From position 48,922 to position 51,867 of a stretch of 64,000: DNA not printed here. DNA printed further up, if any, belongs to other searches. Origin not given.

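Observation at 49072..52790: CydA-like membrane domain fused to an eight-haem cytochrome c, with a translationally coupled polytopic partner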

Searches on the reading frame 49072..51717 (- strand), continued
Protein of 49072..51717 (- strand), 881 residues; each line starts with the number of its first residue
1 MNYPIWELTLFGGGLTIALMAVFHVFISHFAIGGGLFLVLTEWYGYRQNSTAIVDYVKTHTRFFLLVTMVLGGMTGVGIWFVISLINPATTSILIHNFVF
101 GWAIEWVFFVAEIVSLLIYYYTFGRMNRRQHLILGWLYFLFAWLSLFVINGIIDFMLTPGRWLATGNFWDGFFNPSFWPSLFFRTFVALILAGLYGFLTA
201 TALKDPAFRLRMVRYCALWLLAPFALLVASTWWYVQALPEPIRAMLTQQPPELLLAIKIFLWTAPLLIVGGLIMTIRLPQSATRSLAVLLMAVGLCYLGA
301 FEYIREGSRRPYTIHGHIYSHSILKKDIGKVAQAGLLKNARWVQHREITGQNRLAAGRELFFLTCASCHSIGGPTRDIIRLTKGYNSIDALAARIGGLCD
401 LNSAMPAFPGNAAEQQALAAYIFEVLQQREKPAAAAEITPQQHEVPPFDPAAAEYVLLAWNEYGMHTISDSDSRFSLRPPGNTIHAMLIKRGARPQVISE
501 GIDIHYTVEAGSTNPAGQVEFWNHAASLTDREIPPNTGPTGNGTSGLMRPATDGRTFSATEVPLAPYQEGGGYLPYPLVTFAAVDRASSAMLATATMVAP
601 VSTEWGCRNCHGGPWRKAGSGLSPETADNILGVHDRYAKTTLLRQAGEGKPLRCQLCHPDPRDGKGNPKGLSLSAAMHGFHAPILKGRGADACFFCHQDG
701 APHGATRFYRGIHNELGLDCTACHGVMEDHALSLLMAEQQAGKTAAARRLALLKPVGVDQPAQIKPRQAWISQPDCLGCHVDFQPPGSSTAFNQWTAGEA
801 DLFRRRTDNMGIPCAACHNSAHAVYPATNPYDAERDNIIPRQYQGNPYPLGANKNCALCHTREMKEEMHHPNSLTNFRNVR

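Call 42: fold_search(model_id=the predicted structure, library=pdb)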
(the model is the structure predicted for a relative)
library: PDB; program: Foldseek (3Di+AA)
matches with E <= 10: 487; with E <= 0.001: 13
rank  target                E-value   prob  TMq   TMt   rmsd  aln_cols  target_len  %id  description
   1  7d5i_A                6.0e-07  1.00  0.29  0.53   5.3       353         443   16  Structure of Mycobacterium smegmatis bd complex in the apo-form. (released 2021-06-23)
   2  9r2g_A                9.7e-07  1.00  0.28  0.60   5.6       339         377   16  Cytochrome bd II oxidase qOR-2 type from Mycobacterium smegmatis (released 2026-03-04)
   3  6rko_A                2.1e-06  1.00  0.29  0.54   6.7       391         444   16  Cryo-EM structure of the E. coli cytochrome bd-I oxidase at 2.68 A resolution (released 2019-10-16)
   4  5doq_A                2.7e-06  1.00  0.31  0.59   4.8       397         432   17  The structure of bd oxidase from Geobacillus thermodenitrificans (released 2016-05-04)
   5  7oy2_C                2.9e-06  1.00  0.28  0.53   8.8       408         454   14  High resolution structure of cytochrome bd-II oxidase from E. coli (released 2021-12-15)
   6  9fka_A                4.5e-06  1.00  0.29  0.53   5.5       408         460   14  Cryo-EM structure of the reduced cytochrome bd oxidase from M. tuberculosis (released 2025-02-12)
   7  7nkz_A                4.7e-06  1.00  0.30  0.55   5.1       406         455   14  Cryo-EM structure of the cytochrome bd oxidase from M. tuberculosis at 2.5 A resolution (released 2021-09-22)
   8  8b4o_A                1.1e-05  1.00  0.27  0.50   5.8       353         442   12  Cryo-EM structure of cytochrome bd oxidase from C. glutamicum (released 2022-12-28)
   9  7ose_A                4.0e-05  1.00  0.28  0.48  10.2       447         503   13  cytochrome bd-II type oxidase with bound aurachin D (released 2021-11-17)
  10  6rx4_A                5.4e-05  1.00  0.28  0.51   7.5       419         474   15  THE STRUCTURE OF BD OXIDASE FROM ESCHERICHIA COLI (released 2019-11-20)
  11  6rko_B                5.3e-04  1.00  0.20  0.40   7.5       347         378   15  Cryo-EM structure of the E. coli cytochrome bd-I oxidase at 2.68 A resolution (released 2019-10-16)
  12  6rx4_B                5.5e-04  1.00  0.23  0.47   6.8       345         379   16  THE STRUCTURE OF BD OXIDASE FROM ESCHERICHIA COLI (released 2019-11-20)
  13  7oy2_B                7.5e-04  1.00  0.23  0.47   6.7       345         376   11  High resolution structure of cytochrome bd-II oxidase from E. coli (released 2021-12-15)
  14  7ose_B                1.4e-03  1.00  0.23  0.47   6.3       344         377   11  cytochrome bd-II type oxidase with bound aurachin D (released 2021-11-17)
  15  5doq_B                1.7e-03  1.00  0.24  0.53   6.3       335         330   12  The structure of bd oxidase from Geobacillus thermodenitrificans (released 2016-05-04)
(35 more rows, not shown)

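Call 72: search_protein_families(library=pfam, alignment_id=A1, max_evalue=0.001)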
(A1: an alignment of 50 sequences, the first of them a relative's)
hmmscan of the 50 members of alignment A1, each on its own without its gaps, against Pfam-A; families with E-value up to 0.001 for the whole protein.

A. member 1, P0001 (881 aa): 6 families
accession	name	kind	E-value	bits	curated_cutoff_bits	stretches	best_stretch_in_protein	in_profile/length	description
PF14522.11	Cytochrome_C7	-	1.5e-09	38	24.8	0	717-861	13-67/67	Cytochrome c7 and related cytochrome c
PF01654.22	Cyt_bd_oxida_I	-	1.4e-08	34.2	26.2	1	17-214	6-213/418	Cytochrome bd terminal oxidase subunit I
PF22113.1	Mtrc-MtrF_II-IV_dom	-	2.2e-08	34.3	30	1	691-868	7-174/176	Outer membrane cytochrome MtrC/MtrF-like, domains II/IV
PF13442.11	Cytochrome_CBB3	-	7.3e-05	23.5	27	1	353-422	2-68/68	Cytochrome C oxidase, cbb3-type, subunit III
PF14537.11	Cytochrom_c3_2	-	0.00012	22.9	25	0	713-820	2-66/79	Cytochrome c3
PF13435.11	Cytochrome_C554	-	0.0005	21.4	20.8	0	814-867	2-62/84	Cytochrome c554 and c-prime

B. families by the number of members that match (of 50 scanned): 9 families
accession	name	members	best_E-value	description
PF01654.22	Cyt_bd_oxida_I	50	2.9e-13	Cytochrome bd terminal oxidase subunit I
PF14522.11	Cytochrome_C7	49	1.7e-12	Cytochrome c7 and related cytochrome c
PF22113.1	Mtrc-MtrF_II-IV_dom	47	2e-12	Outer membrane cytochrome MtrC/MtrF-like, domains II/IV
PF14537.11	Cytochrom_c3_2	42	3.4e-08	Cytochrome c3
PF13442.11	Cytochrome_CBB3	39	8.8e-09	Cytochrome C oxidase, cbb3-type, subunit III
PF09699.15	Paired_CXXCH_1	7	3.9e-06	Doubled CXXCH motif (Paired_CXXCH_1)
PF13435.11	Cytochrome_C554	7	2.5e-05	Cytochrome c554 and c-prime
PF22678.1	Cytochrom_c_NrfB-like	2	4.3e-06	Cytochrome c-type protein NrfB-like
PF02085.21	Cytochrom_CIII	1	0.00099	Class III cytochrome C family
